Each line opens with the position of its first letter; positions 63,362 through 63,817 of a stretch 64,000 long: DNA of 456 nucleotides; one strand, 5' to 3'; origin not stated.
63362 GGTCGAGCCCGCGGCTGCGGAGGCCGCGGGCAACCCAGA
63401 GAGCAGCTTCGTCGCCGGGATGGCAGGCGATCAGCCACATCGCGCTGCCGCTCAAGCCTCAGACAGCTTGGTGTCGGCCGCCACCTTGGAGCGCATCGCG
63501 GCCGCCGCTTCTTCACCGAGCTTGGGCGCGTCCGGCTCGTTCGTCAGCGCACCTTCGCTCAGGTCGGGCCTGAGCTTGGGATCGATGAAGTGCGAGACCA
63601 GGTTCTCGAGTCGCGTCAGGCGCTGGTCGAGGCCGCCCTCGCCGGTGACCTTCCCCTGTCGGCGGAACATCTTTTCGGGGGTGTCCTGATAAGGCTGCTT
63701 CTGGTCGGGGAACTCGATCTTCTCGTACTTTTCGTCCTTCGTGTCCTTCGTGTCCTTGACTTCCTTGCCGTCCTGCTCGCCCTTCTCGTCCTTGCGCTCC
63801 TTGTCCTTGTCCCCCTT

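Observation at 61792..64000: Graspetide-type ATP-grasp pair translationally coupled to a Lys/Asp/Glu/Thr-rich ORF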

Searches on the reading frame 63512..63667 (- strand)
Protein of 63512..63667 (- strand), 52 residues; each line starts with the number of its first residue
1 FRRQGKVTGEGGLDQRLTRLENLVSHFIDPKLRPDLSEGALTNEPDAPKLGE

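Call 61: find_homologous_proteins(query=A3, max_evalue=0.001)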
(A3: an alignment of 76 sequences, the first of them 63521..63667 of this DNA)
Query A3 (76 sequences) (49 aa, profile of the alignment): 12 proteins with E <= 0.001 among 129 candidates.
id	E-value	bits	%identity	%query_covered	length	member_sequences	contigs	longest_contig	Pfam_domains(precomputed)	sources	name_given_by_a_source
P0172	1.2e-18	84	54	73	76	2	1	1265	-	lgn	-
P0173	6.4e-18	82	58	76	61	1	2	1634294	-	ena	-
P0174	1.6e-17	81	54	65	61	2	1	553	-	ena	-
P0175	2.8e-17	80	46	88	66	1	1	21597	-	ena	-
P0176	6.4e-17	79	58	76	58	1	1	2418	-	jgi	jgi:hypothetical protein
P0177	1.4e-15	75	45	96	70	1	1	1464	-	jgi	jgi:hypothetical protein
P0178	1.7e-15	74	51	69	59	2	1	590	-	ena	-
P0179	3.6e-15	73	56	78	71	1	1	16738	-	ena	-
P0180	7.0e-15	72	45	76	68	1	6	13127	-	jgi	jgi:hypothetical protein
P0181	2.3e-10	58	58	39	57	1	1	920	-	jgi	jgi:hypothetical protein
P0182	1.0e-9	56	70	41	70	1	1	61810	-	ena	-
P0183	1.2e-8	52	63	49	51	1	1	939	-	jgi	jgi:hypothetical protein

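Call 63: find_encoding_contigs(protein=P0175, flank=6000, max_places=2)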
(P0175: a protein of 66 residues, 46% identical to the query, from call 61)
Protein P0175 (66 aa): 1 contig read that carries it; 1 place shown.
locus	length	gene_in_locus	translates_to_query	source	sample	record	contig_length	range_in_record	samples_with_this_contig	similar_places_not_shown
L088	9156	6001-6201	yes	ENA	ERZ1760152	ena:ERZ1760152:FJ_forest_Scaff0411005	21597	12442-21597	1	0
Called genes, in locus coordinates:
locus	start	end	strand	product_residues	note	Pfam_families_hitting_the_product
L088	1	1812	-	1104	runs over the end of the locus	PF19190:BACON_2 (faint)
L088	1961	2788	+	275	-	PF00528:BPD_transp_1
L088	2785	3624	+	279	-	PF00528:BPD_transp_1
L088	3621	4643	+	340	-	PF01547:SBP_bac_1, PF13416:SBP_bac_8, PF13343:SBP_bac_6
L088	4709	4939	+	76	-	PF19891:DUF6364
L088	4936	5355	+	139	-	PF01850:PIN (weak), PF13470:PIN_3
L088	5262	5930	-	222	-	-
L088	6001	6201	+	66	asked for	-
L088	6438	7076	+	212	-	-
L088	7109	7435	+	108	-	-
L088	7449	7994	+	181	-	PF08443:RimK (weak)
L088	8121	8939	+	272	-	PF01144:CoA_trans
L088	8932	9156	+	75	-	?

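Call 64: find_encoding_contigs(protein=P0179, flank=6000, max_places=2)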
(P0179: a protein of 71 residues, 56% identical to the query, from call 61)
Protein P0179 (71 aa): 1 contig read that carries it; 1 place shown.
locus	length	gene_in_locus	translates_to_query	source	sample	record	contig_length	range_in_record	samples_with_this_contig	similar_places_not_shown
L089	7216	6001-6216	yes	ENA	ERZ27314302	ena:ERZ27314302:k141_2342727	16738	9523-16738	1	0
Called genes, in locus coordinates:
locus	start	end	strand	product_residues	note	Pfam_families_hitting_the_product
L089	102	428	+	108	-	-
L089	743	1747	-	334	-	-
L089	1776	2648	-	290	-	-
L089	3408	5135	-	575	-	PF01179:Cu_amine_oxid (faint)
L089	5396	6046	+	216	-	-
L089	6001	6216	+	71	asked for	-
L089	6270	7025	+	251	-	-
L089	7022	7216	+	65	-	?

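Call 71: search_protein_representatives(alignment_id=A4)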
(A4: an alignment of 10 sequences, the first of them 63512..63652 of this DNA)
Query: 10 sequences, 68 profile positions. Proteins with E-value up to 0.001 (for the whole library): 481; up to 1e-10: 169; up to 1e-30: 0. The best 150 are listed.
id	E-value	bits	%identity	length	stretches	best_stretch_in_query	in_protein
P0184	9.0e-25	102.4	-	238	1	8-67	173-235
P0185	8.6e-24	99.2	-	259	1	5-67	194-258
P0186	8.9e-24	99.2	-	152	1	5-64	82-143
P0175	1.3e-22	95.5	-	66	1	4-65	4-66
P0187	1.3e-22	95.5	-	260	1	6-66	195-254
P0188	2.0e-22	94.9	-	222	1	7-64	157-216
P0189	3.0e-22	94.3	-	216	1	5-65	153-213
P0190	3.5e-22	94.1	-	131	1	5-63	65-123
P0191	1.2e-21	92.4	-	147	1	5-65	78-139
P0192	1.2e-21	92.4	-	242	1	7-61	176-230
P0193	1.3e-21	92.2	-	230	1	5-62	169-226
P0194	5.0e-21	90.4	-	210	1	8-64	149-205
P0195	6.3e-21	90.1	-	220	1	6-63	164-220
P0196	7.3e-21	89.8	-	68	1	8-64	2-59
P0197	1.7e-20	88.7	-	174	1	5-57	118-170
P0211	2.1e-19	85.2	-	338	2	5-65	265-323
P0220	2.5e-18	81.7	-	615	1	3-63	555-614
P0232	2.2e-17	78.7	-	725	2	7-62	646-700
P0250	4.8e-15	71.2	-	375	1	12-65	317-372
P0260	3.0e-14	68.7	-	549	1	4-59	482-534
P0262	3.3e-14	68.6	-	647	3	11-55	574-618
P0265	3.8e-14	68.3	-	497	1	8-56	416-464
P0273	8.0e-14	67.3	-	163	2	6-54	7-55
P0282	3.1e-13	65.4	-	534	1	11-62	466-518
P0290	9.5e-13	63.9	-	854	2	9-51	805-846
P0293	1.3e-12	63.4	-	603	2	11-49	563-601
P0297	1.7e-12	63.0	-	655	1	8-49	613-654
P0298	2.0e-12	62.8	-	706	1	8-55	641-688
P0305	3.8e-12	61.9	-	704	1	8-54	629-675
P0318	6.3e-12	61.2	-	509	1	10-55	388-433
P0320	7.7e-12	60.9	-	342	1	10-56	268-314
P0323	1.1e-11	60.5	-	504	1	9-65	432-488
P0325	1.3e-11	60.2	-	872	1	8-62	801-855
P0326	1.4e-11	60.2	-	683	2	12-51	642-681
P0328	2.3e-11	59.4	-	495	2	11-48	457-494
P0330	3.3e-11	58.9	-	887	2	9-57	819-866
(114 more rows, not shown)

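Call 72: search_protein_families(library=pfam, proteins=[P0220, P0232, P0260, P0262, P0265, P0282, P0290, P0293, P0297, P0298], max_evalue=0.001)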
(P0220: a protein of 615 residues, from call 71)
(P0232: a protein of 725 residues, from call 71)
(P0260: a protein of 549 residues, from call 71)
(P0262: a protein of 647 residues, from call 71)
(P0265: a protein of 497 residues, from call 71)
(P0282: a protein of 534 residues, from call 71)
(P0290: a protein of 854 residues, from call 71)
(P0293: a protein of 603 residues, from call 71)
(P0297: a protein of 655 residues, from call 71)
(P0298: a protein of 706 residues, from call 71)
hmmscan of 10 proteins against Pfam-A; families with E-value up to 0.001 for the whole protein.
P0220 (615 aa): 0 families

P0232 (725 aa): 1 family
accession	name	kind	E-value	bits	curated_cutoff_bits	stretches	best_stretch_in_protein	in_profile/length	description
PF25819.1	Nal1_C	-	3.4e-05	23.6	26.1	0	165-255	128-210/268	Nal1 C-terminal domain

P0260 (549 aa): 1 family
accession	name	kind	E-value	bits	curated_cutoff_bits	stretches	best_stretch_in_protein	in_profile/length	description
PF00082.27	Peptidase_S8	-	5.7e-11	42.7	21.8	1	3-251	53-273/288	Subtilase family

P0262 (647 aa): 2 families
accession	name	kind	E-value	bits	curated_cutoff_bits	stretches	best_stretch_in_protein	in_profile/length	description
PF25819.1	Nal1_C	-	5.5e-06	26.2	26.1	0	189-284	123-213/268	Nal1 C-terminal domain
PF25608.1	NAL1_N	-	0.00043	20.4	27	0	25-68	25-68/80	NARROW LEAF 1 N-terminal domain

P0265 (497 aa): 0 families

P0282 (534 aa): 1 family
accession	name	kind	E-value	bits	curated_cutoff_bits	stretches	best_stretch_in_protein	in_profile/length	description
PF25608.1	NAL1_N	-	0.00037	20.6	27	0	26-71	25-70/80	NARROW LEAF 1 N-terminal domain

P0290 (854 aa): 2 families
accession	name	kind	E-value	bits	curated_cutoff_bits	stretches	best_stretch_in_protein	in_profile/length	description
PF25608.1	NAL1_N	-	4.8e-06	26.7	27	1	4-70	6-70/80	NARROW LEAF 1 N-terminal domain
PF05579.19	Peptidase_S32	-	0.00013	21.7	24.7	1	285-321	203-239/297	Equine arteritis virus serine endopeptidase S32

P0293 (603 aa): 2 families
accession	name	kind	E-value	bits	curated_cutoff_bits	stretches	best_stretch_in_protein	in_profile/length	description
PF25608.1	NAL1_N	-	0.00027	21.1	27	1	25-68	25-68/80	NARROW LEAF 1 N-terminal domain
PF00949.27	Peptidase_S7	-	0.00098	19.4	20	0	278-301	95-118/131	Peptidase S7, Flavivirus NS3 serine protease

P0297 (655 aa): 2 families
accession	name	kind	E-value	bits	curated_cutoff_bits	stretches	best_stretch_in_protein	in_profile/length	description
PF25608.1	NAL1_N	-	9.6e-06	25.7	27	1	6-71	6-69/80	NARROW LEAF 1 N-terminal domain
PF05579.19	Peptidase_S32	-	0.0007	19.3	24.7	0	265-316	198-249/297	Equine arteritis virus serine endopeptidase S32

P0298 (706 aa): 0 families

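Call 73: search_protein_families(library=pfam, proteins=[P0305, P0318, P0323, P0325, P0326, P0328, P0330, P0250, P0211, P0320], max_evalue=0.001)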
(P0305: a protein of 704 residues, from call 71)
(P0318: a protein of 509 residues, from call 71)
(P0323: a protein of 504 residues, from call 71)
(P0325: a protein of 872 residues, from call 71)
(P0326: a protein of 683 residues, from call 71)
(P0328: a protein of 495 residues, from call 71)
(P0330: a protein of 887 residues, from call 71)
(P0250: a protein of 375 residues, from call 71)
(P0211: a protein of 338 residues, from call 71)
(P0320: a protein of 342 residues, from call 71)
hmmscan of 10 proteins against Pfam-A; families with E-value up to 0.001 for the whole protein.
P0305 (704 aa): 2 families
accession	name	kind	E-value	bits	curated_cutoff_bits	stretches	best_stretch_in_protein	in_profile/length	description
PF00949.27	Peptidase_S7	-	0.00011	22.4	20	1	284-308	95-119/131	Peptidase S7, Flavivirus NS3 serine protease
PF25819.1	Nal1_C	-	0.0007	19.3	26.1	0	213-297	139-215/268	Nal1 C-terminal domain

P0318 (509 aa): 0 families

P0323 (504 aa): 1 family
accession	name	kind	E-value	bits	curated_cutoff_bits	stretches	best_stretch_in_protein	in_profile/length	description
PF00949.27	Peptidase_S7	-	0.00068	19.9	20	0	283-309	94-120/131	Peptidase S7, Flavivirus NS3 serine protease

P0325 (872 aa): 0 families

P0326 (683 aa): 0 families

P0328 (495 aa): 1 family
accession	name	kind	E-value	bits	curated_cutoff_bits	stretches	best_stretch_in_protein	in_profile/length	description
PF25819.1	Nal1_C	-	0.00019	21.1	26.1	1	200-293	138-230/268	Nal1 C-terminal domain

P0330 (887 aa): 1 family
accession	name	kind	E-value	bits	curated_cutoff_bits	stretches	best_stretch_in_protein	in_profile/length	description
PF00082.27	Peptidase_S8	-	1.2e-18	67.8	21.8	1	194-454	46-273/288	Subtilase family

P0250 (375 aa): 0 families

P0211 (338 aa): 0 families

P0320 (342 aa): 1 family
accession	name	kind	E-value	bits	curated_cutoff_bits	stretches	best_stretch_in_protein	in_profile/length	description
PF25819.1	Nal1_C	-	0.00049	19.8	26.1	1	60-143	149-230/268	Nal1 C-terminal domain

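Call 74: search_solved_structures(query=P0325, max_evalue=0.01)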
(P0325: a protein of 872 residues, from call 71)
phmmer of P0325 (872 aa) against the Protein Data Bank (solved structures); distinct sequences matched with E-value up to 0.01: 1.
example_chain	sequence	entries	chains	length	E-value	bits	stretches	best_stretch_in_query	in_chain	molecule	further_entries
1hpg_A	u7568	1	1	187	0.0084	17.7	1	208-248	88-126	Glutamic acid specific protease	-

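Call 75: search_solved_structures(query=P0298, max_evalue=0.01)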
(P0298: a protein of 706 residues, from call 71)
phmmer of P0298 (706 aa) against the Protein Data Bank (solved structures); distinct sequences matched with E-value up to 0.01: 0.

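Call 88: find_encoding_contigs(protein=P0185, flank=4000, max_places=2)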
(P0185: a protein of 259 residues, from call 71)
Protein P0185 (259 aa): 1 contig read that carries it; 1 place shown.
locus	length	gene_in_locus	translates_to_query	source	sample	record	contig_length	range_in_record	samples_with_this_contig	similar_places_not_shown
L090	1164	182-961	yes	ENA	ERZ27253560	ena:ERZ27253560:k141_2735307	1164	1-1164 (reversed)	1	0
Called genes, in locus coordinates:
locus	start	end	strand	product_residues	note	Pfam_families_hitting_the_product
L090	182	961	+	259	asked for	-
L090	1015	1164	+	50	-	?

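Call 91: find_encoding_contigs(protein=P0330, flank=5000, max_places=2)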
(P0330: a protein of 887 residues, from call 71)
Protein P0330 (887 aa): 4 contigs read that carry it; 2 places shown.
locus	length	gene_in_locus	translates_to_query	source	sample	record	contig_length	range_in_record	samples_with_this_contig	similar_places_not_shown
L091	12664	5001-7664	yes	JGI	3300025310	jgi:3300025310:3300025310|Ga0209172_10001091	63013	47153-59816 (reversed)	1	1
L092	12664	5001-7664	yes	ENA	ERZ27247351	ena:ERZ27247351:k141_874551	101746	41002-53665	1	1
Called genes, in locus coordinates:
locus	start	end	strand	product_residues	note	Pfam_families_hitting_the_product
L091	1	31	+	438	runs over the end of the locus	PF01936:NYN, PF12872:OST-HTH (faint)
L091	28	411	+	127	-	PF01042:Ribonuc_L-PSP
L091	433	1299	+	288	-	PF02219:MTHFR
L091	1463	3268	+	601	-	PF13365:Trypsin_2, PF01223:Endonuclease_NS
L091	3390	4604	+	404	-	PF04389:Peptidase_M28, PF01546:Peptidase_M20, PF07687:M20_dimer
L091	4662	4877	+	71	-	-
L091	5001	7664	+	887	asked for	PF00082:Peptidase_S8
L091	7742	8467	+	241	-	-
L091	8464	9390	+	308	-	PF02655:ATP-grasp_3 (weak), PF08443:RimK, PF14398:ATPgrasp_YheCD (faint)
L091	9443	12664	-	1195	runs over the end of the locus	PF00082:Peptidase_S8, PF01483:P_proprotein, PF00041:fn3 (faint), PF08329:ChitinaseA_N (faint)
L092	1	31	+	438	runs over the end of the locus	PF01936:NYN, PF12872:OST-HTH (faint)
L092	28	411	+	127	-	PF01042:Ribonuc_L-PSP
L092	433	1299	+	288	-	PF02219:MTHFR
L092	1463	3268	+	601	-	PF13365:Trypsin_2, PF01223:Endonuclease_NS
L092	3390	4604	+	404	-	PF04389:Peptidase_M28, PF01546:Peptidase_M20, PF07687:M20_dimer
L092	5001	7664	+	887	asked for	PF00082:Peptidase_S8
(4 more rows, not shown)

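Call 92: find_encoding_contigs(protein=P0273, flank=5000, max_places=2)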
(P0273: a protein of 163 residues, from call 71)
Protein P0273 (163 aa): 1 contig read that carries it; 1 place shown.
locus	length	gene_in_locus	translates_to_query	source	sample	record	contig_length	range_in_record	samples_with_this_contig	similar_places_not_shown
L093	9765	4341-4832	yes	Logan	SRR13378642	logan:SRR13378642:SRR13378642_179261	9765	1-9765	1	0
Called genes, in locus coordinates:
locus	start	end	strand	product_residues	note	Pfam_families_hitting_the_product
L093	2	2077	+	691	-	?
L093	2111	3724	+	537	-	PF24316:Tli3 (faint), PF13088:BNR_2 (faint), PF21471:Reelin_subrepeat-B (faint), PF02012:BNR (faint)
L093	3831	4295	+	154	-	PF22381:Staph_reg_Sar_Rot, PF12802:MarR_2, PF01047:MarR, PF13463:HTH_27, PF09339:HTH_IclR (weak)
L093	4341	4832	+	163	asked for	-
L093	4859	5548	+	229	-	-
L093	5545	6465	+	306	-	PF08443:RimK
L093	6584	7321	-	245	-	PF00005:ABC_tran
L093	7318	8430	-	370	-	PF12704:MacB_PCD, PF02687:FtsX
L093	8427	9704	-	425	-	PF00070:Pyr_redox (faint), PF00890:FAD_binding_2 (weak), PF01266:DAO, PF01494:FAD_binding_3, PF03486:HI0933_like (faint), PF04820:Trp_halogenase (faint), PF07992:Pyr_redox_2 (weak), PF12831:FAD_oxidored, +2 more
